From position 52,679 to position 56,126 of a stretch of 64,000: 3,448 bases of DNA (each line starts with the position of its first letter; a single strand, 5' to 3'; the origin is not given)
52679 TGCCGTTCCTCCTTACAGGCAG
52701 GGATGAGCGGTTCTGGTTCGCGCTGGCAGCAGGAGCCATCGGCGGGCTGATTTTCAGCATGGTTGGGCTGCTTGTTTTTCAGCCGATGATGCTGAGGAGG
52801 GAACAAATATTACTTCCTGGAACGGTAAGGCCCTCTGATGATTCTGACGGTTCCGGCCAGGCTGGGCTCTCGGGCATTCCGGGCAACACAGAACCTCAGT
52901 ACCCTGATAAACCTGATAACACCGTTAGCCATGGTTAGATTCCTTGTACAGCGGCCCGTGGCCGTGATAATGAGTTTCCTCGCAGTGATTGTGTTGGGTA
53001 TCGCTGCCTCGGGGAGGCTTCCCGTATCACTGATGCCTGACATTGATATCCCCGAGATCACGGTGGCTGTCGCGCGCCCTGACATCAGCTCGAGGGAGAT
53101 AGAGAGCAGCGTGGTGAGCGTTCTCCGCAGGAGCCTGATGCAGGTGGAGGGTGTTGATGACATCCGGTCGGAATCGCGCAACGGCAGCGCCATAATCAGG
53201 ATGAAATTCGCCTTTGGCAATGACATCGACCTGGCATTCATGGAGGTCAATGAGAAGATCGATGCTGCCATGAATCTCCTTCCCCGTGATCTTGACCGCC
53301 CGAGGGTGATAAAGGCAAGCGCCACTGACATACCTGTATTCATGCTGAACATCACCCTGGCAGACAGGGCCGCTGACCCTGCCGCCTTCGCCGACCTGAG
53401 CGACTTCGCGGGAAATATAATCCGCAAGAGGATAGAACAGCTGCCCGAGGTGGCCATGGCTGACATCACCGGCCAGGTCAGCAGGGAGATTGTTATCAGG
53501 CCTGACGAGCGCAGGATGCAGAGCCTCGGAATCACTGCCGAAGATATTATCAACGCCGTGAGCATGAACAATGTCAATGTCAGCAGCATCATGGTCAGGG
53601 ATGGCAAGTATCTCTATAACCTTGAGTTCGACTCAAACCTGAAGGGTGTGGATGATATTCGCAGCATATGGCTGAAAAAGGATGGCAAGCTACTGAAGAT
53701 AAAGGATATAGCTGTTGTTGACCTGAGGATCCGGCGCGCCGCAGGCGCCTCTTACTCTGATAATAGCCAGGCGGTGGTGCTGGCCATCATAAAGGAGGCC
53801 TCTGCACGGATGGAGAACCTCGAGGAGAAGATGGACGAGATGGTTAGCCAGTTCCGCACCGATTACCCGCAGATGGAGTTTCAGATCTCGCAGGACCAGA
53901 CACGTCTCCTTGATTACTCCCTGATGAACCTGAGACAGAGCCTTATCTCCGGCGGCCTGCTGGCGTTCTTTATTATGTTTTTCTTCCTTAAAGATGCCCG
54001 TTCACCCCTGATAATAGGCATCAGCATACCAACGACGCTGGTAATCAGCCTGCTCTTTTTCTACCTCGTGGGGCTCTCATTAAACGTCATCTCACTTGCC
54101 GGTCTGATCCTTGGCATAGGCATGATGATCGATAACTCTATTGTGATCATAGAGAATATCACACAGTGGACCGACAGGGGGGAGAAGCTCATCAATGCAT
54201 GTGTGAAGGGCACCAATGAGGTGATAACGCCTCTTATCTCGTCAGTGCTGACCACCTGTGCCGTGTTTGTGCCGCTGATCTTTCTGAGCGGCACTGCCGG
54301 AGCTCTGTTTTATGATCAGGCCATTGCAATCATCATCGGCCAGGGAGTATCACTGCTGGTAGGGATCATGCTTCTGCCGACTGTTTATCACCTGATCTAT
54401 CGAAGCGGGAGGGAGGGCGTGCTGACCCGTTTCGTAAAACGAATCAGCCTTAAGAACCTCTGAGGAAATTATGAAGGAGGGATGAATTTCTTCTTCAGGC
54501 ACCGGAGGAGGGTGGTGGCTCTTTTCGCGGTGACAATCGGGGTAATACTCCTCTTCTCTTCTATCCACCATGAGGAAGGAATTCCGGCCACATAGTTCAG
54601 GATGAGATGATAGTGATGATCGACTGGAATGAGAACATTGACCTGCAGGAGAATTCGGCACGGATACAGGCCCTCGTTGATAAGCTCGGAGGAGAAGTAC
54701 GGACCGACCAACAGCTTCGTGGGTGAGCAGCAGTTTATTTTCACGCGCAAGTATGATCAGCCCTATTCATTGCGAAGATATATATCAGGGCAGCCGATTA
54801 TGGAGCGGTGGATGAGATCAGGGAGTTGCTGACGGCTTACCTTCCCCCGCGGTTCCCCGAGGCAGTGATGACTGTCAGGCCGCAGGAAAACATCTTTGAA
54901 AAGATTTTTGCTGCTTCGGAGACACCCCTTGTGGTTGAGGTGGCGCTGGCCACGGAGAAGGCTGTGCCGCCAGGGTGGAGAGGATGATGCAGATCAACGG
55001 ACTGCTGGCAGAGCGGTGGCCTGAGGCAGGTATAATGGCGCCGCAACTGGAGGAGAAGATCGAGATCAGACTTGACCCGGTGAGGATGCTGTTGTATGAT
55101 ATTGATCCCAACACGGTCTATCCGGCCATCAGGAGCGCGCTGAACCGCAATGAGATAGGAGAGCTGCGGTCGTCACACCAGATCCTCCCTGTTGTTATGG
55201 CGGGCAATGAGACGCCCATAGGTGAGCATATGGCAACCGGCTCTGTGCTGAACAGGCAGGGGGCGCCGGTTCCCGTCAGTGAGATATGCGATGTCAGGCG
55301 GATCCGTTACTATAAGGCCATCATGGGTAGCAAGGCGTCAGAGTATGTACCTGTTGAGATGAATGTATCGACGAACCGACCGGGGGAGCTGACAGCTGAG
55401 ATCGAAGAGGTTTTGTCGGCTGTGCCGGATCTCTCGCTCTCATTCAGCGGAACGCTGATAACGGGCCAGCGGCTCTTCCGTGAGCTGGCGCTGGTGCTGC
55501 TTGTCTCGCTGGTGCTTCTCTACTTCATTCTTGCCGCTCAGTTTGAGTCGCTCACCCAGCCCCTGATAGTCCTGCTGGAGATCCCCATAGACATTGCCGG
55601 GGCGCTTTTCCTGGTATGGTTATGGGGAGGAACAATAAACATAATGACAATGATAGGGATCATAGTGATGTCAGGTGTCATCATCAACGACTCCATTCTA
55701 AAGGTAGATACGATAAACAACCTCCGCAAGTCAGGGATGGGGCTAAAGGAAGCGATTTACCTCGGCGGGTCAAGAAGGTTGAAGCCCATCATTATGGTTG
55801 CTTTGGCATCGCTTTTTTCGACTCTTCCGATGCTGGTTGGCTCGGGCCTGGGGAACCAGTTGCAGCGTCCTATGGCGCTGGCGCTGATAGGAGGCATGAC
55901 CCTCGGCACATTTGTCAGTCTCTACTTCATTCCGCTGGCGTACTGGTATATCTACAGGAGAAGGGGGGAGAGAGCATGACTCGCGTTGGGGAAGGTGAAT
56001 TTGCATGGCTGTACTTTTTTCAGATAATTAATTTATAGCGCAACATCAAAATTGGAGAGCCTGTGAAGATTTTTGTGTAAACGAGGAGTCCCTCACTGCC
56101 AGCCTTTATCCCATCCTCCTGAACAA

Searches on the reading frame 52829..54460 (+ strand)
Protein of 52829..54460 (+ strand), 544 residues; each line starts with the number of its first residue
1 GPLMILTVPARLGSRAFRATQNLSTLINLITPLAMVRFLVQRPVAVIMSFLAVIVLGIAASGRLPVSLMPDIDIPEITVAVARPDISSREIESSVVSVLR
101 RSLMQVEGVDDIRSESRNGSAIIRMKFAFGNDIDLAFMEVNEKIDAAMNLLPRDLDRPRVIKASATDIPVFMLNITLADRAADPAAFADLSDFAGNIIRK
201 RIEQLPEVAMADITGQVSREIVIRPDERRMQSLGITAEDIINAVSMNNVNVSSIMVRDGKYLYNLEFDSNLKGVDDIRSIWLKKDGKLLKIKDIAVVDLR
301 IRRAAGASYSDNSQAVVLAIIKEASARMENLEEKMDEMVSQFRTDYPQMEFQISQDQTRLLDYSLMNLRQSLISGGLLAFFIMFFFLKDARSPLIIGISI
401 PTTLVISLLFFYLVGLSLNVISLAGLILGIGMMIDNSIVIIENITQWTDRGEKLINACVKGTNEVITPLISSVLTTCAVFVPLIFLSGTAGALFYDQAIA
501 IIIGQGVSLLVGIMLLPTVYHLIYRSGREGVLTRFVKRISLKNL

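Call 103: search_protein_families(library=pfam, proteins=[window:52829-54460:+], max_evalue=0.001)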
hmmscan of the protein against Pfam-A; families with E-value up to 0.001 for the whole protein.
window:52829-54460:+ (544 aa): 1 family
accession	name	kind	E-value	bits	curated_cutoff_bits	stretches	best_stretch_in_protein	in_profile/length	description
PF00873.25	ACR_tran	-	2.8e-106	356.9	28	1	35-529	1-495/1021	AcrB/AcrD/AcrF family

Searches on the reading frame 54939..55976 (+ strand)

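Call 103: search_protein_families(library=pfam, proteins=[window:54939-55976:+], max_evalue=0.001)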
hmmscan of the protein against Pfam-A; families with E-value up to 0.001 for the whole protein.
window:54939-55976:+ (346 aa): 1 family
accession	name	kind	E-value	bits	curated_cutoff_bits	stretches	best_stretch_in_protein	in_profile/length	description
PF00873.25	ACR_tran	-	1.6e-52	178.9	28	1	39-337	714-1019/1021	AcrB/AcrD/AcrF family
